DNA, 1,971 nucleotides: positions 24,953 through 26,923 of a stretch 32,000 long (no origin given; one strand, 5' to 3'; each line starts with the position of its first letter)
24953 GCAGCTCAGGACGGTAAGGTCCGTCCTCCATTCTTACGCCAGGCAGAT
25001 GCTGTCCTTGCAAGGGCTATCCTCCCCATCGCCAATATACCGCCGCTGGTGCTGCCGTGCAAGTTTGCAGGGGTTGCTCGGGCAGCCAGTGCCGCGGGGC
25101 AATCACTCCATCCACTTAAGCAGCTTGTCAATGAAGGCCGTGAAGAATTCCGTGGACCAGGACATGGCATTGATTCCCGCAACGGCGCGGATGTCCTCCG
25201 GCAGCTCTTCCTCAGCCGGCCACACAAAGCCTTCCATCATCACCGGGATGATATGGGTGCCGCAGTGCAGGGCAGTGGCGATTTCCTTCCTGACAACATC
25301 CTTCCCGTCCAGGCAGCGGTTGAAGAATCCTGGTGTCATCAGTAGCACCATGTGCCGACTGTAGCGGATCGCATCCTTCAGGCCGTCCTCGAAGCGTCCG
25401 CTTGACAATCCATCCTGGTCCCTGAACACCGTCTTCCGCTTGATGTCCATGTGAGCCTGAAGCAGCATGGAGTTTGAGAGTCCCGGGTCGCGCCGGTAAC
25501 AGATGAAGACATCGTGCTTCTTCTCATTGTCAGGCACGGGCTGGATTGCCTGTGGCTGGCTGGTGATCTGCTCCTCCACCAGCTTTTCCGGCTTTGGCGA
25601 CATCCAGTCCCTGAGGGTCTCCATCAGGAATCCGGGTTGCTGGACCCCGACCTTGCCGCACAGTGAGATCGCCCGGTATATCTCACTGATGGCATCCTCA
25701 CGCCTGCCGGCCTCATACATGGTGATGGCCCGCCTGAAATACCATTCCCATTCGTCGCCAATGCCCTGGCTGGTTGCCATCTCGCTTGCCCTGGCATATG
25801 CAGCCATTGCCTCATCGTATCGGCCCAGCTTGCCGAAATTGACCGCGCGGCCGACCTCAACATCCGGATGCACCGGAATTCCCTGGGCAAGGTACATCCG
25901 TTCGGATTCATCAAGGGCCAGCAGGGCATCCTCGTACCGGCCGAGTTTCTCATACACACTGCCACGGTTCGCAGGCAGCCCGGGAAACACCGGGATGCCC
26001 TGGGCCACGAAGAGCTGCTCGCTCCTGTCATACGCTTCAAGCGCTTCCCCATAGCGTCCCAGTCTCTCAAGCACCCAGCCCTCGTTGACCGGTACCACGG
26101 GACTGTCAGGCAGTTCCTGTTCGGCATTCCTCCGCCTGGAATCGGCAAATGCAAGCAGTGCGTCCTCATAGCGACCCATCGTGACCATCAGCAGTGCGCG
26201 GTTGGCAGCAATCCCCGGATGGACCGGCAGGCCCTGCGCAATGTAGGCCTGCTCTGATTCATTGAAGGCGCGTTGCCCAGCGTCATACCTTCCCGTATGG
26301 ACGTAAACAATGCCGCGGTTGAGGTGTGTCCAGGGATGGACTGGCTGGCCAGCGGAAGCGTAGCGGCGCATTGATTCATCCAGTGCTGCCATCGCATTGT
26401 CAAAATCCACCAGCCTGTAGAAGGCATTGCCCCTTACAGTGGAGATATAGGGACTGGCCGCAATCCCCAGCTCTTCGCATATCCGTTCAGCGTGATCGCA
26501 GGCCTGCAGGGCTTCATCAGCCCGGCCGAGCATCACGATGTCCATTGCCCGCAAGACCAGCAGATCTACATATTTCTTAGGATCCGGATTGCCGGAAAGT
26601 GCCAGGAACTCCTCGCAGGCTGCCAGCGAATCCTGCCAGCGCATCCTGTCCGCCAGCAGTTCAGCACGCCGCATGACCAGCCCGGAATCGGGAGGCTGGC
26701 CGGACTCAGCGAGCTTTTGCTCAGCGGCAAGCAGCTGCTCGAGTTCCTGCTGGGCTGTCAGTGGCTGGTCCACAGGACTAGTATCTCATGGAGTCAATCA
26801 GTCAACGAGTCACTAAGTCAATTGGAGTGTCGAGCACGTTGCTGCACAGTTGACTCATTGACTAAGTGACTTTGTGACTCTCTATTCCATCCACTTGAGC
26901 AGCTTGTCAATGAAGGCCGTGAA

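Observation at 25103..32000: Tandem array of at least four TPR-TIR paralogs lacking any NTPase module - candidate undescribed TIR-based conflict or immunity locus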

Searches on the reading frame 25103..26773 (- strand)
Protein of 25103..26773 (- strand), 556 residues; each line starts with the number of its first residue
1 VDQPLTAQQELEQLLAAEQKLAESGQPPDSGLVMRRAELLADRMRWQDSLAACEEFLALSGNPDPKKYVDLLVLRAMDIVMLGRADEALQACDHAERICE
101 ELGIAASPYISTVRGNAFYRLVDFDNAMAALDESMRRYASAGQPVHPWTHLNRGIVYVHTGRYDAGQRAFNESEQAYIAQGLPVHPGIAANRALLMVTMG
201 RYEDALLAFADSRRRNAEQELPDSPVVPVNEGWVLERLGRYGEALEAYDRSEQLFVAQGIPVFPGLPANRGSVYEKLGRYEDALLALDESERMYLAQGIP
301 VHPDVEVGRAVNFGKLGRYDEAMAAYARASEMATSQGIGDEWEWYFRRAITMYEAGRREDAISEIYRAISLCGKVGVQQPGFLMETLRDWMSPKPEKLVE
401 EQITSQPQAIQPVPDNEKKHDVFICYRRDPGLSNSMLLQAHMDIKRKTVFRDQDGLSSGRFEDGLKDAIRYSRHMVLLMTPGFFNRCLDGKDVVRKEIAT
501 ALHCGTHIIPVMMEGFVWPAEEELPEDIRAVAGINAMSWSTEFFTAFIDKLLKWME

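Call 3: search_protein_families(library=pfam, proteins=[window:25103-26773:-], max_evalue=0.01)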
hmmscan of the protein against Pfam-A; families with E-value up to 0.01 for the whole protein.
window:25103-26773:- (556 aa): 17 families
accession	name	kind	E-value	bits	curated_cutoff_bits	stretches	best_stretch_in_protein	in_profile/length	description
PF07719.23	TPR_2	-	4.8e-19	67.3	27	1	230-254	6-30/34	Tetratricopeptide repeat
PF13424.12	TPR_12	-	1.8e-17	63.7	30.1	2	149-214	5-73/77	Tetratricopeptide repeat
PF00515.34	TPR_1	-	4.1e-17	61.6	27.8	0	269-288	6-25/34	Tetratricopeptide repeat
PF13432.12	TPR_16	-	9.2e-14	52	32.7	3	193-251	4-57/65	Tetratricopeptide repeat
PF13181.12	TPR_8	-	3e-09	36.7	25.7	0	314-333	12-31/34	Tetratricopeptide repeat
PF16068.10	DUF4810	-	3.9e-09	37.3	34.7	0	125-177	23-75/85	Domain of unknown function (DUF4810)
PF07721.20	TPR_4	-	2.6e-07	31.1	27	0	147-169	1-23/26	Tetratricopeptide repeat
PF13676.11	TIR_2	-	2.9e-06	28.2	28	1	422-551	1-121/122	TIR domain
PF13428.12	TPR_14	-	6.2e-06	26.8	23.5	0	233-253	9-29/44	Tetratricopeptide repeat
PF13414.12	TPR_11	-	1.3e-05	25.3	26.8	0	315-331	6-22/42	TPR repeat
PF17004.11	SRP_TPR_like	-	1.7e-05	25.3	35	0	190-250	18-63/109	Putative TPR-like repeat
PF13431.12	TPR_17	-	8e-05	23.1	24.4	0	143-166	9-32/34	Tetratricopeptide repeat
PF13371.12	TPR_9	-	0.00027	21.3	35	0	143-171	25-53/73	Tetratricopeptide repeat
PF17874.7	TPR_MalT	-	0.00062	19.6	45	1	72-371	4-309/336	MalT-like TPR region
PF14559.12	TPR_19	-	0.0008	20.1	25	0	317-363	5-46/68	Tetratricopeptide repeat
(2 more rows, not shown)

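Call 4: search_protein_families(library=padloc, proteins=[window:25103-26773:-], max_evalue=0.01)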
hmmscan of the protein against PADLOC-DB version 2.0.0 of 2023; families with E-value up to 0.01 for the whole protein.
window:25103-26773:- (556 aa): 2 families
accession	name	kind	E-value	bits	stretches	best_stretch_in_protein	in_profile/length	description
PDLC00728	Effector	-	0.00057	16.9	1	416-471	6-61/432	TIR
PDLC00727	Effector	-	0.0076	12.7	0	406-483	158-238/590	TIR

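Call 90: search_protein_families(library=ncbifam, proteins=[window:25106-26773:-], max_evalue=0.01)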
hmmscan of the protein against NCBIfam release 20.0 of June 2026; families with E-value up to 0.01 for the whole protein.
window:25106-26773:- (556 aa): 6 families
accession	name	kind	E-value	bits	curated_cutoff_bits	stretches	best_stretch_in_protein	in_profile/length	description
NF040586.1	FxSxx_TPR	equivalog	7.7e-07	28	300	1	22-250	377-623/830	FxSxx-COOH system tetratricopeptide repeat protein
TIGR02552.1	LcrH_SycD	equivalog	1e-05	25.3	104.8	0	312-374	61-118/136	SycD/LcrH family type III secretion system chaperone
NF040959.1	MamA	equivalog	1.2e-05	24.9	200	0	125-250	54-164/204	magnetosome protein MamA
NF058526.1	Thoeris_type3_ThcB4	equivalog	0.00016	20.6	220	1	418-511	126-215/375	Thoeris type III anti-phage system protein ThcB4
TIGR03903.1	TOMM_kin_cyc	equivalog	0.00025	19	705.75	1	37-103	1184-1252/1267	TOMM system kinase/cyclase fusion protein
NF053617.1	SARPRegAfsRStmc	equivalog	0.0098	13.9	1430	0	115-212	743-842/986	SARP-family global regulator AfsR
